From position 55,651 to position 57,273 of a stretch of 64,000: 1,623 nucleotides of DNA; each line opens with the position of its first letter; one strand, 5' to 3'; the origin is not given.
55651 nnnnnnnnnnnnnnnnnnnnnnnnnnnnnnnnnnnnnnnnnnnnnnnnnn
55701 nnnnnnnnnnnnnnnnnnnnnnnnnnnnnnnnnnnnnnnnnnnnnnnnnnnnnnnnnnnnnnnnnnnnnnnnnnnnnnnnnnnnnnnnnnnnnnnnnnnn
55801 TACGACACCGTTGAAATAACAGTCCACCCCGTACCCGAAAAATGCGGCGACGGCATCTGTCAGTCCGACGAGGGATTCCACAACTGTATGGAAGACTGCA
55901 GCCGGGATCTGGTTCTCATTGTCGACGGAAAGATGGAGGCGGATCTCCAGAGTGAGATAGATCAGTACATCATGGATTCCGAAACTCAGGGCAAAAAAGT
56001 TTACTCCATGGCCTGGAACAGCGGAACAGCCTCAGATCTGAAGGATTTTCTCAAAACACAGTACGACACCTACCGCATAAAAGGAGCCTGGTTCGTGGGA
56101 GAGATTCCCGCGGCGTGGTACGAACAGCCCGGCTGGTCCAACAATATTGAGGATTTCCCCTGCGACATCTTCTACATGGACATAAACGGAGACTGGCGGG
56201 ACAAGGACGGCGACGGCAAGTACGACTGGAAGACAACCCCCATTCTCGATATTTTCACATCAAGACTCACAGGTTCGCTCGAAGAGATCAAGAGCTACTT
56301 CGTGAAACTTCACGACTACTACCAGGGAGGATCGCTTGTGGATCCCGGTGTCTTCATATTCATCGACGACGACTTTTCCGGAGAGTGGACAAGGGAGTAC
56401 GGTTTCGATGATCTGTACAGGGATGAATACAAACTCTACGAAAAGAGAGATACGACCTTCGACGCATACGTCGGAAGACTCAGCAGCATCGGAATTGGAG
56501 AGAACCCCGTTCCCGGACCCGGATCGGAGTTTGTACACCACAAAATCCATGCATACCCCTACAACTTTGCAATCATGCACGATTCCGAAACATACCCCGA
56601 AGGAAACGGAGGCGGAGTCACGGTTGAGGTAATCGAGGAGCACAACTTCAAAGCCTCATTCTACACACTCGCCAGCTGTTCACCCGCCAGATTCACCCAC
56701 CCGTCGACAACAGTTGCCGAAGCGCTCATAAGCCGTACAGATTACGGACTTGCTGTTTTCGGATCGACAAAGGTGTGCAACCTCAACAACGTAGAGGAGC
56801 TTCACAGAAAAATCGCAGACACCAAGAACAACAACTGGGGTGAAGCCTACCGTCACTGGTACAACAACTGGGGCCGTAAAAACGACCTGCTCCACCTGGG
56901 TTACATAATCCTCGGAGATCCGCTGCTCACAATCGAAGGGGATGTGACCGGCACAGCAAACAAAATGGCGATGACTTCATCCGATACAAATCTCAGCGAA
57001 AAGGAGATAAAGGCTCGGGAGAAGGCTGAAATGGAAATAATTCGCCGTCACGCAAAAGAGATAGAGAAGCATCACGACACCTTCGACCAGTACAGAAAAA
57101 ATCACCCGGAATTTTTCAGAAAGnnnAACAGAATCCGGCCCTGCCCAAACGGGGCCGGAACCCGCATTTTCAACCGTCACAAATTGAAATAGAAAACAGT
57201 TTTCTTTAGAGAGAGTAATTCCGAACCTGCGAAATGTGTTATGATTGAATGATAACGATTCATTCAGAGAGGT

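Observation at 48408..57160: Tandem 1402-aa paralogs: three orphan proprotein-convertase P-domains and six PKD-like repeats fused to a gingipain(C25)-like domain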

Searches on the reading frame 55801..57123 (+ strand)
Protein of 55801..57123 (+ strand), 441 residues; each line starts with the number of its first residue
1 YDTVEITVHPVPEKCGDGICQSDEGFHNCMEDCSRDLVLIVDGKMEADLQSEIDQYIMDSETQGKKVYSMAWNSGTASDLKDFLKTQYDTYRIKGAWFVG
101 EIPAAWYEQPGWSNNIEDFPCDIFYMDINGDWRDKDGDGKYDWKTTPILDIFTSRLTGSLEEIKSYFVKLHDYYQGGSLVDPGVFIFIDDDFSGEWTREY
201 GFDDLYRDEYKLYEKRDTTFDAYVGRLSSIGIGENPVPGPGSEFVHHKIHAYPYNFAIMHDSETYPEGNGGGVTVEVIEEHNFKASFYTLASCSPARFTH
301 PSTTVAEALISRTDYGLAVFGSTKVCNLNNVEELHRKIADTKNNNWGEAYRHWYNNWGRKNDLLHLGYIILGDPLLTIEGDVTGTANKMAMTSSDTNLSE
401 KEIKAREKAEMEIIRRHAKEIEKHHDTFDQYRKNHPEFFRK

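Call 9: search_protein_families(library=pfam, proteins=[window:55801-57123:+], max_evalue=10)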
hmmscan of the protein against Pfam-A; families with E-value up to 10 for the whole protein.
window:55801-57123:+ (441 aa): 1 family
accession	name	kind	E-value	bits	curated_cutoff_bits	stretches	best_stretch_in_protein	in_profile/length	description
PF01364.23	Peptidase_C25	-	8.1e-10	38.9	23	1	75-377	44-373/374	Peptidase family C25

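Call 12: find_homologous_proteins(query=window:55801-57123:+)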
Query window:55801-57123:+ (441 aa): 15 proteins with E <= 0.001 among 4523 candidates.
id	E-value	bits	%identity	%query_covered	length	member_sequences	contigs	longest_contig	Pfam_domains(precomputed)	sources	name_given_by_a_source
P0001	1.7e-82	296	39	97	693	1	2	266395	PF00526.24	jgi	jgi:hypothetical protein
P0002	6.7e-72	261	36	92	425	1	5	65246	-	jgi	jgi:hypothetical protein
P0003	2.1e-65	240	36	93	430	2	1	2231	PF01364.25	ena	-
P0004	1.8e-64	237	35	93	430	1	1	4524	PF01364.25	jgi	jgi:hypothetical protein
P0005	7.5e-61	225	37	85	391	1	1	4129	-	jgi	jgi:hypothetical protein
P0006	4.0e-60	222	33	98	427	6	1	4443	-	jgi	-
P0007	7.5e-60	221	35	93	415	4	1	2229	PF01364.25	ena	-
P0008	2.9e-59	219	35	92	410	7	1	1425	-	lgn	-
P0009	1.4e-58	217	35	84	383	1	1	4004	-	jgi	jgi:hypothetical protein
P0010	3.0e-58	216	35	93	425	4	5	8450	PF01364.25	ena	-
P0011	7.3e-58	215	36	79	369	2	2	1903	PF01364.25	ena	-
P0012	2.5e-54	203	36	80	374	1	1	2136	-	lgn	-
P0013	1.1e-51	194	34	77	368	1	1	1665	-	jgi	jgi:hypothetical protein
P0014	5.7e-51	192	34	83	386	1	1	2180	PF01364.25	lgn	-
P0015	2.5e-49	187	33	92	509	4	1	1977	-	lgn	-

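Call 20: predict_structure(alignment_id=A1)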
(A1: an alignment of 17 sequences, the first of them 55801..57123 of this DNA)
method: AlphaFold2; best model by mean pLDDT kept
length: 441 residues; sequences in the alignment: 17
mean_pLDDT: 78.4   pTM: 0.76
mean pLDDT of the five models: 78.4, 78.3, 78.0, 77.7, 73.6
residues with pLDDT >= 90: 160; 70-90: 167; 50-70: 60; < 50: 54
segments of 3 or more residues with pLDDT < 50: 1-16, 18-21, 23-31, 194-198, 266-270, 385-397
pLDDT, mean of each block of 10 residues (from residue 1): 34 41 44 78 97 97 91 94 94 93 89 78 91 92 91 93 96 91 85 51 72 84 92 87 87 81 48 88 93 68 89 93 73 76 75 84 76 84 49 46 71 71 66 77 58
secondary structure, 60 per line:
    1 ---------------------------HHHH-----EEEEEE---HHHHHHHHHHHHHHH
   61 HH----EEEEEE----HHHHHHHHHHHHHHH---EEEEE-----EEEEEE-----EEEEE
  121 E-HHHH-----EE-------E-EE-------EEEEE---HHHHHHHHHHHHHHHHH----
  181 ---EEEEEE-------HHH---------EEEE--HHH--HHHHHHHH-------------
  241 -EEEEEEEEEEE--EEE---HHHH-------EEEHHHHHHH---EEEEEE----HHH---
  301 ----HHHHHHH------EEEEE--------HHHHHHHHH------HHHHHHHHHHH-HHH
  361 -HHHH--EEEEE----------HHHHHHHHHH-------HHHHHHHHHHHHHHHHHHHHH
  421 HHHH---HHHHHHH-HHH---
elements in order: H28-31 E37-42 H46-62 E67-72 H77-91 E95-99 E105-110 E116-121 H123-126 E152-156 H160-176 E184-189 E209-212 H220-227 E242-252 E255-257 H261-264 E272-274 H275-281 E285-290 H305-311 E318-322 H331-339 H346-356 H362-365 E368-372 H383-392 H400-424 H428-434

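Call 22: fold_search(model_id=the predicted structure, library=pdb)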
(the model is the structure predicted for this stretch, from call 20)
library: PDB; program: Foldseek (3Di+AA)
matches with E <= 10: 1388; with E <= 0.001: 2
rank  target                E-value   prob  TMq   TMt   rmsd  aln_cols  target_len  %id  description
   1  8tl0_C                4.4e-07  1.00  0.29  0.27  17.4       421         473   10  Structure of activated SAVED-CHAT filament (released 2024-03-06)
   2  7zoq_A                1.9e-04  1.00  0.36  0.22   6.8       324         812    9  Cryo-EM structure of a CRISPR effector in complex with a caspase regulator (released 2022-11-30)
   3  8rot_A                1.7e-03  1.00  0.29  0.15   5.6       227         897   12  Cryo-EM structure of the transmembrane anti-sigma factor DdvA (released 2024-11-06)
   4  5u1s_A                2.4e-03  1.00  0.33  0.11   5.4       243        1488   14  Crystal structure of the Saccharomyces cerevisiae separase-securin complex at 3.0 angstrom resolution (released 2017-02-08)
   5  3c6q_A                3.0e-03  0.41  0.17  0.23  16.5       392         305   10  Apo and ligand-bound form of a thermophilic glucose/xylose binding protein (released 2008-02-26)
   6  5vbg                  3.6e-03  0.21  0.15  0.13  15.9       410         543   11  Crystal Structure of full-length LpoA, Monoclinic form 1, from Haemophilus influenzae (released 2017-09-13)
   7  9hn0_B                4.1e-03  0.99  0.31  0.09   6.1       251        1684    9  Cryo-EM structure of human separase bound to SCC1 (310-550 aa) (released 2025-09-03)
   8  6gt9_A                5.9e-03  0.51  0.17  0.23  15.4       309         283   10  Crystal structure of GanP, a glucose-galactose binding protein from Geobacillus stearothermophilus, in complex with ga (released 2019-06-26)
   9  6hnj                  6.7e-03  0.23  0.15  0.20  16.8       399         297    8  The ligand-bound, open structure of CD0873, a substrate binding protein with adhesive properties from Clostridium diffic (released 2019-08-28)
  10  5vat_B                6.7e-03  0.14  0.14  0.12  17.3       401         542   12  Haemophilus influenzae LpoA: Monoclinic form (Mon2) with 2 molecules per a.u. (released 2017-09-13)
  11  1yk0_MODEL_1_A        8.0e-03  0.25  0.17  0.18  19.1       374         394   10  structure of natriuretic peptide receptor-C complexed with atrial natriuretic peptide (released 2006-04-18)
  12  2h3h_B                9.0e-03  0.38  0.18  0.24  17.0       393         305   10  Crystal structure of the liganded form of Thermotoga maritima glucose binding protein (released 2007-05-22)
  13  9hm7                  1.1e-02  0.96  0.31  0.12   6.4       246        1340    7  Cryo-EM structure of apo human separase with the mutation C2029S (released 2025-09-03)
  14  9d3c_B                1.2e-02  0.23  0.17  0.11  15.7       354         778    9  Gly-,Glu-,(S)-(+)-ketamine bound GluN1a-2B-2D NMDAR (released 2025-02-26)
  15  9qfh_A                1.2e-02  0.21  0.15  0.10  16.6       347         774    9  The composite map of of the AMPAR complex GluA3- TARP gamma2 in the apo state. (released 2025-07-09)
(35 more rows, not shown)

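Call 23: search_solved_structures(query=A1, max_evalue=10, show_alignments=3)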
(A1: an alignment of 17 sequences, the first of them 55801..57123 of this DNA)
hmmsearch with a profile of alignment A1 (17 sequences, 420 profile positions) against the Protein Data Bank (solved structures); distinct sequences matched with E-value up to 10: 5.
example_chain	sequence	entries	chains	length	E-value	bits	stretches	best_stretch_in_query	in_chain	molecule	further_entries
8huj_B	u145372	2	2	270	0.037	16.1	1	239-288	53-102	Eukaryotic translation initiation factor 4 gamma 1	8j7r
5is1_A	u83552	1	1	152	0.19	13.7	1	46-98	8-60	Histidine kinase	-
3vdz_A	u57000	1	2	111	0.2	13.6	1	130-166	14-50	Ubiquitin-40S ribosomal protein S27a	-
4ywz_A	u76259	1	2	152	0.42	12.6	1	46-98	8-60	Sensor protein kinase WalK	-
4nar_A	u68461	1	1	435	1.4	10.9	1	223-269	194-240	Putative uronate isomerase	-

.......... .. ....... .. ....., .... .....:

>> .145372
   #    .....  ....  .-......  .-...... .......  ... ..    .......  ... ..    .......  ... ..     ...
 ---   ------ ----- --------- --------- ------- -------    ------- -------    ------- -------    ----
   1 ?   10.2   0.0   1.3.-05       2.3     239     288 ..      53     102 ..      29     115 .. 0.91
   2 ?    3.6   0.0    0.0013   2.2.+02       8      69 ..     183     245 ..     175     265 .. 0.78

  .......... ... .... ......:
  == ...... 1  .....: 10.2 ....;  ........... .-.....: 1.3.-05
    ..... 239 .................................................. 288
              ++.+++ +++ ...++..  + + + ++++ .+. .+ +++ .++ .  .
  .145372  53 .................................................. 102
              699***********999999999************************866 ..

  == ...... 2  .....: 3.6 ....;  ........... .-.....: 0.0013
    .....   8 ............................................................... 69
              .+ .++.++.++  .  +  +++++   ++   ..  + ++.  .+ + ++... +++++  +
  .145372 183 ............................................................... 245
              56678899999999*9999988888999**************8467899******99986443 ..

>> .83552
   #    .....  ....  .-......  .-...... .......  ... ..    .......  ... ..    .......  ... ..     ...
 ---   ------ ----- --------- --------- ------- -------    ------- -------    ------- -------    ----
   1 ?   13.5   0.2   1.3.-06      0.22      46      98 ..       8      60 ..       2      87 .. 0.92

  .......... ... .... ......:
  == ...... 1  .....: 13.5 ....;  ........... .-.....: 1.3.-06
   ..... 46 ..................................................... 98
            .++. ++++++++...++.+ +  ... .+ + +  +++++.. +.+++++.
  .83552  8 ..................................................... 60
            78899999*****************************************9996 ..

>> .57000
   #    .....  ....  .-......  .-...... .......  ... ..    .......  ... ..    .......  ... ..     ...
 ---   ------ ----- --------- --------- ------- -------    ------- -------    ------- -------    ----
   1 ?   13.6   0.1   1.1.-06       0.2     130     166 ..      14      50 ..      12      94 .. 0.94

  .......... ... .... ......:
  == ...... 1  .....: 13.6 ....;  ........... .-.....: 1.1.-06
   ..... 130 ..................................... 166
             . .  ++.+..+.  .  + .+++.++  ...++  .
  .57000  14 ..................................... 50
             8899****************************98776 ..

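Call 25: find_related_loci(query=A1, collection=genome_contigs, flank=8000)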
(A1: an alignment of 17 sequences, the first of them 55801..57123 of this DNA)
Query A1 (441 aa) in genome_contigs; peptide patterns used: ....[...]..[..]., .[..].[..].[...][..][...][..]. (x = any residue, [..] = any of these).
77 stretches matched a pattern; 51 encode a relative of the query (tblastn E <= 1e-3); 51 distinct loci.
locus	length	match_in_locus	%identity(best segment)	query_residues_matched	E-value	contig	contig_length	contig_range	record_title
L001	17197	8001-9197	38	11-441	8e-90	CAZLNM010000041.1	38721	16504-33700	MAG TPA_asm: uncultured Myxococcales bacterium isolate SRP278314_co2_58 genome assembly, contig: NODE_1482_length_38721_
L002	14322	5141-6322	38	15-439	5e-88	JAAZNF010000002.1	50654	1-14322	MAG: Myxococcales bacterium isolate AS27yjCOA_137 1936_AS27, whole genome shotgun sequence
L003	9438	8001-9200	37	11-440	7e-83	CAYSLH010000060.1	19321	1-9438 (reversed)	MAG TPA_asm: uncultured Myxococcales bacterium isolate SRP163575_co1_108 genome assembly, contig: NODE_5914_length_19321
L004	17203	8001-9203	36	11-441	2e-82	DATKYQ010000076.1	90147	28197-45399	MAG TPA_asm: Myxococcota bacterium isolate SMAG_U14223 k141_234081, whole genome shotgun sequence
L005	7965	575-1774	35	8-440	2e-81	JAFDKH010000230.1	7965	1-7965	MAG: Deltaproteobacteria bacterium isolate Meg22_46_Bin_104 Meg22_46_Bin_104_scaffold_23605, whole genome shotgun sequen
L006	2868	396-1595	36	11-440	7e-83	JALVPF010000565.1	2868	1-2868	MAG: Myxococcales bacterium isolate A3_metabat1_scaf2bin.099 A3_NODE_83412_length_2868_cov_2.364830, whole genome shotgu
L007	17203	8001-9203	36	11-441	2e-80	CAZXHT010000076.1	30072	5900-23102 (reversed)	MAG TPA_asm: uncultured Myxococcales bacterium isolate binchicken_co100_415 genome assembly, contig: NODE_2248_length_30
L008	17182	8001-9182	37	15-439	7e-80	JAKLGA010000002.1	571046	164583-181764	MAG: Myxococcota bacterium isolate RA.bin29 RA.bin29_2, whole genome shotgun sequence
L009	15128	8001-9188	37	14-439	4e-79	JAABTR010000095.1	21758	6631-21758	MAG: Deltaproteobacteria bacterium isolate S24.Bin071 Scaffold_29, whole genome shotgun sequence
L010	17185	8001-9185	37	15-441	5e-78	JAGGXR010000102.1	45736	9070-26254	MAG: Deltaproteobacteria bacterium isolate AUK157 PB_MBMC_111_c_000000000044, whole genome shotgun sequence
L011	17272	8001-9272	34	6-439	3e-76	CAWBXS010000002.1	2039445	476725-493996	MAG: uncultured delta proteobacterium isolate MFD09779.bin.1.65 genome assembly, contig: contig_12174, whole genome shot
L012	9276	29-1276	34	11-439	2e-76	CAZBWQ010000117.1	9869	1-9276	MAG TPA_asm: uncultured Sandaracinaceae bacterium isolate binchicken_co176_246 genome assembly, contig: NODE_5211_length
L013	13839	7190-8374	37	15-439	6e-76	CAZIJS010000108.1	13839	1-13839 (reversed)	MAG TPA_asm: uncultured Myxococcales bacterium isolate SRP163575_co1_106 genome assembly, contig: NODE_9620_length_13839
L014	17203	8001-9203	35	11-441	2e-74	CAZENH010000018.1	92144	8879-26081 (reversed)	MAG TPA_asm: uncultured Myxococcales bacterium isolate binchicken_co150_700 genome assembly, contig: NODE_369_length_921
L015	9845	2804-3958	35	29-439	2e-71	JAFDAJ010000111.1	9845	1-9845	MAG: Deltaproteobacteria bacterium isolate AB_1215_Bin_95 AB_1215_Bin_95_scaffold_7245, whole genome shotgun sequence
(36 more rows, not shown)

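Call 27: search_protein_representatives(alignment_id=A1)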
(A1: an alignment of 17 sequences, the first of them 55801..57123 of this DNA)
Query: 17 sequences, 420 profile positions. Proteins with E-value up to 0.001 (for the whole library): 2401; up to 1e-10: 1612; up to 1e-30: 937. The best 150 are listed.
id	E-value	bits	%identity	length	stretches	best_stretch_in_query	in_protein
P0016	5.9e-162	555.7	-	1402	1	10-420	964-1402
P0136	4.3e-157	539.7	-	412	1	8-420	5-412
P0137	5.1e-155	532.9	-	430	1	10-420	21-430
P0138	9.0e-149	512.3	-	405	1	9-420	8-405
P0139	7.3e-145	499.4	-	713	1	14-420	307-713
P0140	4.0e-143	493.7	-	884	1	16-420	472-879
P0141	1.0e-142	492.4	-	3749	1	20-418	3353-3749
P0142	1.4e-139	482.0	-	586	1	19-418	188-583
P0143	4.6e-139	480.3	-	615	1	20-420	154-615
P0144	6.2e-136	470.0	-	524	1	29-419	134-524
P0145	3.7e-135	467.4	-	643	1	19-420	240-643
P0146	7.1e-133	459.9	-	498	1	21-418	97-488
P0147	2.9e-132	457.9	-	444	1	16-419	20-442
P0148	1.1e-128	446.2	-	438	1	13-418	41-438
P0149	7.7e-128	443.3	-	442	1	18-419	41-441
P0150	4.9e-127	440.7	-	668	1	16-419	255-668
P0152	5.8e-126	437.2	-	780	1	19-412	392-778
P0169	1.4e-108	379.9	-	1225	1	11-419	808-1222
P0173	2.1e-106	372.7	-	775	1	30-418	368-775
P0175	5.2e-106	371.4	-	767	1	37-419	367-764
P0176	6.2e-105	367.9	-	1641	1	21-419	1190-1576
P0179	5.8e-101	354.8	-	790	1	37-415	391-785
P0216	1.5e-69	251.3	-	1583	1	40-368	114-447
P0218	4.8e-69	249.7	-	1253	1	37-366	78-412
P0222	1.6e-68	247.9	-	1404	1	38-365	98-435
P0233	5.7e-66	239.5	-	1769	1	37-387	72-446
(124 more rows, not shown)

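Call 28: search_protein_families(library=pfam, proteins=[P0169, P0176, P0216, P0222, P0233, P0218], max_evalue=0.001)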
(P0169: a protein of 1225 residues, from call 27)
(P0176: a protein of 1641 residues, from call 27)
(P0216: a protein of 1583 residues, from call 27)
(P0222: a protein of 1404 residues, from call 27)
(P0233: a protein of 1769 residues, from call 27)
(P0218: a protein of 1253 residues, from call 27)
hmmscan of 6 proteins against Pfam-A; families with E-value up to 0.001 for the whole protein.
P0169 (1225 aa): 4 families
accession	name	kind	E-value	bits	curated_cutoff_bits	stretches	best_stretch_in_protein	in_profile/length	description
PF01483.27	P_proprotein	-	5.7e-66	219.1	21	4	184-265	2-86/86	Proprotein convertase P-domain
PF22352.2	K319L-like_PKD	-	3.1e-22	78.8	27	2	724-812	1-84/84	K319L-like, PKD domain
PF18911.6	PKD_4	-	7.9e-07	29.5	27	0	271-310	1-40/85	PKD domain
PF21027.3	Sde0182_C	-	1.2e-05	26.2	27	0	515-541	3-28/83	Cellulose-binding protein Sde0182, C-terminal domain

P0176 (1641 aa): 1 family
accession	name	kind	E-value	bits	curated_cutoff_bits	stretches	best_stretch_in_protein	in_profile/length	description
PF03415.19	Peptidase_C11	-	1.2e-78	265.7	25.8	2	482-820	1-356/359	Clostripain family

P0216 (1583 aa): 4 families
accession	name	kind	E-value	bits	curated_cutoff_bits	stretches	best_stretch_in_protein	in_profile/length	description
PF07752.16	S-layer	-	1e-43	149.7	30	1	1024-1269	6-259/259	S-layer protein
PF13205.12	Big_5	-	1.4e-16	61.6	23.6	2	966-1021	1-57/105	Bacterial Ig-like domain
PF07705.17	CARDB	-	3.6e-13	50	22.7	1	450-551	3-99/101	CARDB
PF17957.7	Big_7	-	2.1e-05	25.5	24.1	1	774-846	1-68/70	Bacterial Ig domain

P0222 (1404 aa): 6 families
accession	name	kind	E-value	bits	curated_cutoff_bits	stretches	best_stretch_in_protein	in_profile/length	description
PF13860.13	FlgD_ig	-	3.8e-08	33.6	27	1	1329-1390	12-74/79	FlgD Ig-like domain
PF13519.12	VWA_2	-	6e-08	33.7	27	1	447-564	2-106/107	von Willebrand factor type A domain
PF18962.6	Por_Secre_tail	-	2.6e-07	31.3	27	1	1321-1401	2-74/75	Secretion system C-terminal sorting domain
PF05345.18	He_PIG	-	7.2e-06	26.8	24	1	698-791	2-96/96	Putative Ig domain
PF13585.12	CHU_C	-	7.3e-06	26.5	27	1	1332-1393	20-75/86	CHU_C Type IX secretion signal domain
PF17963.7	Big_9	-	0.00011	23.4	23.6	0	695-785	1-85/89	Bacterial Ig domain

P0233 (1769 aa): 0 families

P0218 (1253 aa): 3 families
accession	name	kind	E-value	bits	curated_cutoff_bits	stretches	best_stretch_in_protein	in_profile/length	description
PF13088.12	BNR_2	-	7.4e-18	65.3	31.4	1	575-690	164-275/277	BNR repeat-like domain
PF07494.17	Reg_prop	-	9.6e-09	34.9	20.4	0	623-640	4-20/24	Two component regulator propeller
PF00404.24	Dockerin_1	-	0.00044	20.8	22.9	0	1195-1245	2-53/57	Dockerin type I domain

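Call 29: search_protein_families(library=pfam, alignment_id=A1, max_evalue=0.01)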
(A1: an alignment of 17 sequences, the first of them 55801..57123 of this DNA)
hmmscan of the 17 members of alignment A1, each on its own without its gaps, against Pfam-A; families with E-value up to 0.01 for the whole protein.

A. member 1, window:55801-57123:+ (441 aa): 1 family
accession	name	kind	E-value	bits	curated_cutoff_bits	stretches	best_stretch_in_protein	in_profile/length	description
PF01364.23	Peptidase_C25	-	8.1e-10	38.9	23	1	75-377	44-373/374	Peptidase family C25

B. families by the number of members that match (of 17 scanned): 3 families
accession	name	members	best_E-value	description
PF01364.23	Peptidase_C25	4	8.1e-10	Peptidase family C25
PF00526.23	Dicty_CTDC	1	5.9e-25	Dictyostelium (slime mold) repeat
PF23106.1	EGF_Teneurin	1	0.0011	Teneurin-like EGF domain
